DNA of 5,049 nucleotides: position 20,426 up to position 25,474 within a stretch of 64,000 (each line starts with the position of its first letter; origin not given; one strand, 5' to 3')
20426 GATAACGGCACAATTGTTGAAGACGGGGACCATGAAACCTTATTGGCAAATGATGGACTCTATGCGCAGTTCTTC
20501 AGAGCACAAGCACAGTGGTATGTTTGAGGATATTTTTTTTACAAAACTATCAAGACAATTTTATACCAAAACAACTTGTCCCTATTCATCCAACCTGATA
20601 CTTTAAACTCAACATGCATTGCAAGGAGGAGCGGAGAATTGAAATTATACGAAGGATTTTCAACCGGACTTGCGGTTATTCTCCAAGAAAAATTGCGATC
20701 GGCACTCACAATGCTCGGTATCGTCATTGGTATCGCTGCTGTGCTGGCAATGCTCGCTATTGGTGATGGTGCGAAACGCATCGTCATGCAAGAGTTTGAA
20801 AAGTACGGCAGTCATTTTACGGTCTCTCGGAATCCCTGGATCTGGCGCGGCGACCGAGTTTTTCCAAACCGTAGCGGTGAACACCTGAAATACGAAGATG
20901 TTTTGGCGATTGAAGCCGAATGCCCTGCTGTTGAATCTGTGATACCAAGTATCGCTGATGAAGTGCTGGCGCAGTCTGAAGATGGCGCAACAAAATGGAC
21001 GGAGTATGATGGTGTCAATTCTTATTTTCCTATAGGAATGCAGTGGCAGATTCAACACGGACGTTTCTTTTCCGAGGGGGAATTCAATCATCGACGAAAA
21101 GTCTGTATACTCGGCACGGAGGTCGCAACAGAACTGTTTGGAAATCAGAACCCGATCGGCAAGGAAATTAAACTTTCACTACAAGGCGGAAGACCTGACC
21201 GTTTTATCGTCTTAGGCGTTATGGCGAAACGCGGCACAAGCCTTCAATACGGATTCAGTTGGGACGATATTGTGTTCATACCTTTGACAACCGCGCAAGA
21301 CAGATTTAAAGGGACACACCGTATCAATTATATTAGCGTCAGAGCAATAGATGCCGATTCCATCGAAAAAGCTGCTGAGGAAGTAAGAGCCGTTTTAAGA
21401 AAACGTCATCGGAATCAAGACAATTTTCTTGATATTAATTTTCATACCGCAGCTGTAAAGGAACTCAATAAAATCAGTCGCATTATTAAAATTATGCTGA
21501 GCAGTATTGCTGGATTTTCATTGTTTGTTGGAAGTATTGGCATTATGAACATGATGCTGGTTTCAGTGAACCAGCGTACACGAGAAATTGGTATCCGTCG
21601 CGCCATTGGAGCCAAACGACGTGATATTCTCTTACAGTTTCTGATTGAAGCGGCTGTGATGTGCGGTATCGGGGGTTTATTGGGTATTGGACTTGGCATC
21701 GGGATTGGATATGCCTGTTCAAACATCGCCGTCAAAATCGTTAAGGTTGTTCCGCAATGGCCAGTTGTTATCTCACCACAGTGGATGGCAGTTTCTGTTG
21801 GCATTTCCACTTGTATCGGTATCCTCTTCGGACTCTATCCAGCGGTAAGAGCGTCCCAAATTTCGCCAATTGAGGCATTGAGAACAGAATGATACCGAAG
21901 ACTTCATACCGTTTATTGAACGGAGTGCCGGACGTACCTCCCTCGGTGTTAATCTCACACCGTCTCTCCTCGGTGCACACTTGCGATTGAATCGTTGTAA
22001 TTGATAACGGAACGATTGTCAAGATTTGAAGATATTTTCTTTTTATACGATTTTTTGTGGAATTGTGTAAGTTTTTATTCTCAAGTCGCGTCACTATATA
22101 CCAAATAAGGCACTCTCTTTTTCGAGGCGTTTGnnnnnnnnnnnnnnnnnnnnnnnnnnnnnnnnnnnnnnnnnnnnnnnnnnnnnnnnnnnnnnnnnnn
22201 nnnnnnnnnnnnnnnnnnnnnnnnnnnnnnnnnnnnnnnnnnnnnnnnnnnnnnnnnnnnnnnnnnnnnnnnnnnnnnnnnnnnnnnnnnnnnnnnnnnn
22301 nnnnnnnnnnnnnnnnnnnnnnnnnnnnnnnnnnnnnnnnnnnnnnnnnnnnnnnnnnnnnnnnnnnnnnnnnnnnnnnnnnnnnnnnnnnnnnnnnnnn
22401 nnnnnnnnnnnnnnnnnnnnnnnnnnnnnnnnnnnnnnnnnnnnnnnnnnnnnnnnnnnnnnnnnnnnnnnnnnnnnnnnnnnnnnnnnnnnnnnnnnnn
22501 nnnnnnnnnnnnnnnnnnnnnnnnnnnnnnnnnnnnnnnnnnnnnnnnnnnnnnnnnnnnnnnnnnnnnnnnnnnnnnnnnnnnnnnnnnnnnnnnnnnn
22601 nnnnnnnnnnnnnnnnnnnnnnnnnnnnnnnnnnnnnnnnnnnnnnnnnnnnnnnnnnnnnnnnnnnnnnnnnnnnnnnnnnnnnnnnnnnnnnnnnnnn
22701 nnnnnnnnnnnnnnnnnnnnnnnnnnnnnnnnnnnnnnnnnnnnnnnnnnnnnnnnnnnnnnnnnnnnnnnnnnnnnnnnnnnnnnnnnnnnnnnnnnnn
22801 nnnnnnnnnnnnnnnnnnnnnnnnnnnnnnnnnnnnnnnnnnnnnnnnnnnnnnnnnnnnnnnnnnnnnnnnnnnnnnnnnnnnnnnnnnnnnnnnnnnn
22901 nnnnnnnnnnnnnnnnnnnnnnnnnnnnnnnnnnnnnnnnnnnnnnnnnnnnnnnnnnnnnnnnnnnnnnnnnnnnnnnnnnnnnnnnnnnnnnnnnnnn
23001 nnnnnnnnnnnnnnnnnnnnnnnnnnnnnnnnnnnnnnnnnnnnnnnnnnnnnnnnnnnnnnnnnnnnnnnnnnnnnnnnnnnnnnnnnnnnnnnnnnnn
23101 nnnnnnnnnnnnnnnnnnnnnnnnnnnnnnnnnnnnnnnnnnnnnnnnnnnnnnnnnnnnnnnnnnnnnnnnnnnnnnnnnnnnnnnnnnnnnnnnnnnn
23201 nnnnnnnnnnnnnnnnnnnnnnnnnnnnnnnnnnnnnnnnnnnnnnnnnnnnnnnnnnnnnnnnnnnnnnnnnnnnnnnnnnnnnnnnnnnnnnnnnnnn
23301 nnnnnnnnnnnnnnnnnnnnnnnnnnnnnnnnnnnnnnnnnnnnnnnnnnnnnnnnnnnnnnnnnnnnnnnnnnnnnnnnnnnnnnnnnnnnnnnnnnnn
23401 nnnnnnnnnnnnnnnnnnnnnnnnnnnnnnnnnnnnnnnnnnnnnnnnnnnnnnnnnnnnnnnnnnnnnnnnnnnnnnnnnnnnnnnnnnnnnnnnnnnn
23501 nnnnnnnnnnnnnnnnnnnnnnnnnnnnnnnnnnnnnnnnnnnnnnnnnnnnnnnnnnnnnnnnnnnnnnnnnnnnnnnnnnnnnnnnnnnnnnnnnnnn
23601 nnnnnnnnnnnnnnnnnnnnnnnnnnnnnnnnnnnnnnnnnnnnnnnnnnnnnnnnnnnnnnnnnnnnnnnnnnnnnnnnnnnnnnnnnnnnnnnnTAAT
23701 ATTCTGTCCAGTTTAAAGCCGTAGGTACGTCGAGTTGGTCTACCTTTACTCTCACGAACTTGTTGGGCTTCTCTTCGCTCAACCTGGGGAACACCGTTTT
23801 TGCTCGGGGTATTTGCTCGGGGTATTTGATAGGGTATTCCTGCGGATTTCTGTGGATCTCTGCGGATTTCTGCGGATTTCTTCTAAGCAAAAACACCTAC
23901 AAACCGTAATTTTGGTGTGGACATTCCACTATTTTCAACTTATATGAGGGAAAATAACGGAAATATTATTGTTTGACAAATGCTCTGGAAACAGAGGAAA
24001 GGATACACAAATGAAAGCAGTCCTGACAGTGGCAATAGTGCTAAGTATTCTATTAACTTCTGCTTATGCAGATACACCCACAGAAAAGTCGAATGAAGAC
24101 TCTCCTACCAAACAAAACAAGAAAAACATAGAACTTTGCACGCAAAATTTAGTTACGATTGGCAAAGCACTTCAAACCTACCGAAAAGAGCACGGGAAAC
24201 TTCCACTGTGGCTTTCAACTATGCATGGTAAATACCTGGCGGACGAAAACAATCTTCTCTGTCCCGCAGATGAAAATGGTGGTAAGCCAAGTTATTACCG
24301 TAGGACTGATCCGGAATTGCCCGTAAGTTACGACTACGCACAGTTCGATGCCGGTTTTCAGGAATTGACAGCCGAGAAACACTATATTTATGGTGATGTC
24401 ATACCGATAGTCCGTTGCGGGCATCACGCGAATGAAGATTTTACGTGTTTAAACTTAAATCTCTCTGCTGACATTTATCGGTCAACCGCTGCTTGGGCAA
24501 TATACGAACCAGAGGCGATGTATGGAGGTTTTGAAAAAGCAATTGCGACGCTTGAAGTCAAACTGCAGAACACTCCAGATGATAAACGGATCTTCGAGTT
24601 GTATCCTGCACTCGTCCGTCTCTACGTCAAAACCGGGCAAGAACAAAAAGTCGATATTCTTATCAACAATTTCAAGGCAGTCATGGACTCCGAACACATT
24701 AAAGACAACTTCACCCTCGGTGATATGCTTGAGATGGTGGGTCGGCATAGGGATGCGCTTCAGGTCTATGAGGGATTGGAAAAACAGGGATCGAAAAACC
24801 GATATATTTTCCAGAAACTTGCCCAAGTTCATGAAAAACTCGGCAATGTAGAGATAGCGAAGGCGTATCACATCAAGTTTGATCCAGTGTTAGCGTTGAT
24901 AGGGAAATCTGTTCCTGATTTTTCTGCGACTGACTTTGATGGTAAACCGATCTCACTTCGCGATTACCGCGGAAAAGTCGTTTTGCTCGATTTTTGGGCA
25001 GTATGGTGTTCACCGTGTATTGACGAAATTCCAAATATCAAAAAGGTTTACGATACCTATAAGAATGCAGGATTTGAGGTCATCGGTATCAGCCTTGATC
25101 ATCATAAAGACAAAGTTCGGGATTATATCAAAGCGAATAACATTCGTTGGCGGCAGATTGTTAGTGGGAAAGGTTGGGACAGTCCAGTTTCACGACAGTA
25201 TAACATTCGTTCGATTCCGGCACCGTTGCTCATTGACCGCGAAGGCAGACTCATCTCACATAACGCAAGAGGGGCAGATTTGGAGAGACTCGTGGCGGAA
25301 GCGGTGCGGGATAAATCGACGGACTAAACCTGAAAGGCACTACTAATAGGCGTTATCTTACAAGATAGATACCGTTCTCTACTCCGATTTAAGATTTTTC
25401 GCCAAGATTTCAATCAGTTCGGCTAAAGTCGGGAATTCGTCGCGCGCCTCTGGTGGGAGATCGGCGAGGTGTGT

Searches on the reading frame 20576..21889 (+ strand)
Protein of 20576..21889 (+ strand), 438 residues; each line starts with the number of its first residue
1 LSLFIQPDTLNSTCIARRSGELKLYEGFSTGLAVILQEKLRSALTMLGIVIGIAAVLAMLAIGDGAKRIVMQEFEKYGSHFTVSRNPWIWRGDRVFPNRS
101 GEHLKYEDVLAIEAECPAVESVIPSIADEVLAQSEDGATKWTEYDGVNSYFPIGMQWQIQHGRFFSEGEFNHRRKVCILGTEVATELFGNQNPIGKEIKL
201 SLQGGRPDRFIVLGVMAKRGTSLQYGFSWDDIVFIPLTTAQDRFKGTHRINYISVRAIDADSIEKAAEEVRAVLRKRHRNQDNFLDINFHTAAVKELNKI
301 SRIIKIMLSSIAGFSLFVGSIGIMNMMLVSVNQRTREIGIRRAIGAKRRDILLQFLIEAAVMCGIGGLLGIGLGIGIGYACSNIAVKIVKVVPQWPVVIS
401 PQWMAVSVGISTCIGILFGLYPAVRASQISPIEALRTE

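Call 10: search_protein_families(library=pfam, proteins=[window:20576-21889:+], max_evalue=0.001)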
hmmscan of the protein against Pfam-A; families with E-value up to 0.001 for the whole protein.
window:20576-21889:+ (438 aa): 2 families
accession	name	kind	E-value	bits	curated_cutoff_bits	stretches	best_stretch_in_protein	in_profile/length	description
PF12704.14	MacB_PCD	-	4.1e-47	161.6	27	1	42-272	1-206/207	MacB-like periplasmic core domain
PF02687.27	FtsX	-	2.7e-22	79.5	25.5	1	310-431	2-120/120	FtsX-like permease C-terminal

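Call 77: search_protein_families(library=ncbifam, proteins=[window:20576-21889:+], max_evalue=0.001)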
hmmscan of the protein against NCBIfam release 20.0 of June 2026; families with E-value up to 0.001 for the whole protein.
window:20576-21889:+ (438 aa): 9 families
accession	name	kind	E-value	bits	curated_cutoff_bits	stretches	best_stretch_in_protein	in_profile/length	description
NF007826.0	PRK10535.1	equivalog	1.1e-66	225.5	966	1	33-437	263-647/648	macrolide ABC transporter ATP-binding protein/permease MacB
TIGR03434.1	ADOP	subfamily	1.2e-38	132.8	622.3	1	133-438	518-803/803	ADOP family duplicated permease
TIGR02212.1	lolCE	equivalog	1.3e-19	70.4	362.45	1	41-438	23-411/411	lipoprotein-releasing ABC transporter permease subunit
NF038346.1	FtsX_actino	exception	2.5e-09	36.9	250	1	292-413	167-296/308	permease-like cell division protein FtsX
NF008076.0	PRK10814.1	exception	3.8e-09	36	473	1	299-438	258-399/399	lipoprotein-releasing ABC transporter permease subunit LolC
NF038347.1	FtsX_Gpos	exception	4e-09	36.3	225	1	266-417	130-285/296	permease-like cell division protein FtsX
TIGR00439.2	FtsX_Gneg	equivalog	2e-06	27.2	255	1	271-417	133-281/292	permease-like cell division protein FtsX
NF008357.0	PRK11146.1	exception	0.00011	21.1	439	1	231-435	202-411/414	lipoprotein-releasing ABC transporter permease subunit LolE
NF038008.1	ABC_perm_DarB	equivalog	0.00029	18.9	700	0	307-400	275-367/777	darobactin export ABC transporter permease subunit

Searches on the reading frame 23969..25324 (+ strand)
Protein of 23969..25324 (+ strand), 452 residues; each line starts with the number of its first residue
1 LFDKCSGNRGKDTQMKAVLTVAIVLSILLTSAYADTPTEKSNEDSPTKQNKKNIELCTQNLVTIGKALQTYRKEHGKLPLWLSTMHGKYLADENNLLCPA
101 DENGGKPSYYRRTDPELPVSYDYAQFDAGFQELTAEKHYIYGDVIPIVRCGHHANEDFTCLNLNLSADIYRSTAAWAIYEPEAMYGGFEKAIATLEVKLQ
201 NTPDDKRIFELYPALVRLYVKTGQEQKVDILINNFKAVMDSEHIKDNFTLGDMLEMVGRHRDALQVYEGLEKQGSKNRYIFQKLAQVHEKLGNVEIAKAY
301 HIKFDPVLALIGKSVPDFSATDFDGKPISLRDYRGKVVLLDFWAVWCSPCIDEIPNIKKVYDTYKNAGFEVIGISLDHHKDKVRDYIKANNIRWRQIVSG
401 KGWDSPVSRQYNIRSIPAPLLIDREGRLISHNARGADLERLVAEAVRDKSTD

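Call 11: search_protein_families(library=pfam, proteins=[window:23969-25324:+], max_evalue=0.001)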
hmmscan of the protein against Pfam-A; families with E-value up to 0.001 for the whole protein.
window:23969-25324:+ (452 aa): 6 families
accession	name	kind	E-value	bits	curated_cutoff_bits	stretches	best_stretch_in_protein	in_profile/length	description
PF00578.27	AhpC-TSA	-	3.9e-23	82.2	26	1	311-428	1-121/124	AhpC/TSA family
PF08534.16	Redoxin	-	1.5e-18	67.4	26.6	1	312-431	3-131/148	Redoxin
PF13905.12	Thioredoxin_8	-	5.7e-18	65.5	27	1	335-427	1-93/94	Thioredoxin-like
PF00085.26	Thioredoxin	-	8.8e-07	29.3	23.5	1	336-385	19-67/103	Thioredoxin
PF00255.25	GSHPx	-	1.4e-05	25.1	27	1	317-374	3-59/108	Glutathione peroxidase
PF13098.12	Thioredoxin_2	-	0.00046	20.9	27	0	335-428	5-86/104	Thioredoxin-like domain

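Call 77: search_protein_families(library=ncbifam, proteins=[window:23969-25324:+], max_evalue=0.001)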
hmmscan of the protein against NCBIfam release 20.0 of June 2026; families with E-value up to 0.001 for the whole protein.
window:23969-25324:+ (452 aa): 16 families
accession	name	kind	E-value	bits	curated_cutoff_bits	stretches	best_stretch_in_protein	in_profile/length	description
NF002854.0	PRK03147.1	subfamily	5.4e-28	98.1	170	1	309-439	36-162/176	thiol-disulfide oxidoreductase ResA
NF047696.1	ThlDiSintTplARhiz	equivalog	6.5e-19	68.6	230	1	312-433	74-198/219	thiol:disulfide interchange protein TlpA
NF041054.1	WAxxUGC_long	equivalog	6.2e-14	52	300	1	310-440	79-205/354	ResA-like WAxxUGC motif-containing protein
NF041202.1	StoA_CxxC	exception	2.7e-13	50.1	210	1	316-430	34-146/163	endospore biogenesis thiol-disulfide oxidoreductase StoA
TIGR00385.1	dsbE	subfamily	2.2e-09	37.1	123.15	1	309-432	34-153/173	DsbE family thiol:disulfide interchange protein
TIGR01068.1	thioredoxin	equivalog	3.2e-08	33.7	96.8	1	336-382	15-60/101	thioredoxin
NF006960.0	PRK09437.1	equivalog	2.7e-07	30.6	140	1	311-391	6-86/156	thioredoxin-dependent thiol peroxidase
NF040737.1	peroxi_PrxU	equivalog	6.8e-06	25.9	270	1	304-378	31-109/233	thioredoxin-dependent peroxiredoxin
NF008229.0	PRK10996.1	equivalog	8.3e-06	25.6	125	0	336-361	53-78/141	thioredoxin TrxC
NF011941.0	PRK15412.1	equivalog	2.3e-05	24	359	1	309-428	39-155/185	thiol:disulfide interchange protein DsbE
NF009668.0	PRK13189.1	equivalog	2.8e-05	23.5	211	1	308-381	9-83/224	peroxiredoxin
NF009669.0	PRK13190.1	equivalog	7.3e-05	22.1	261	1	311-380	5-74/203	putative peroxiredoxin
NF010625.0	PRK14018.1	equivalog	8.5e-05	21.2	522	1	333-429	54-153/521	bifunctional peptide-methionine (S)-S-oxide reductase MsrA/peptide-methionine (R)-S-oxide reductase MsrB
TIGR02661.1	MauD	equivalog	0.00032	20.2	188.6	1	311-430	48-161/189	methylamine dehydrogenase accessory protein MauD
NF006898.0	PRK09381.1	equivalog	0.00039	20.8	138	0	337-366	23-52/109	thioredoxin TrxA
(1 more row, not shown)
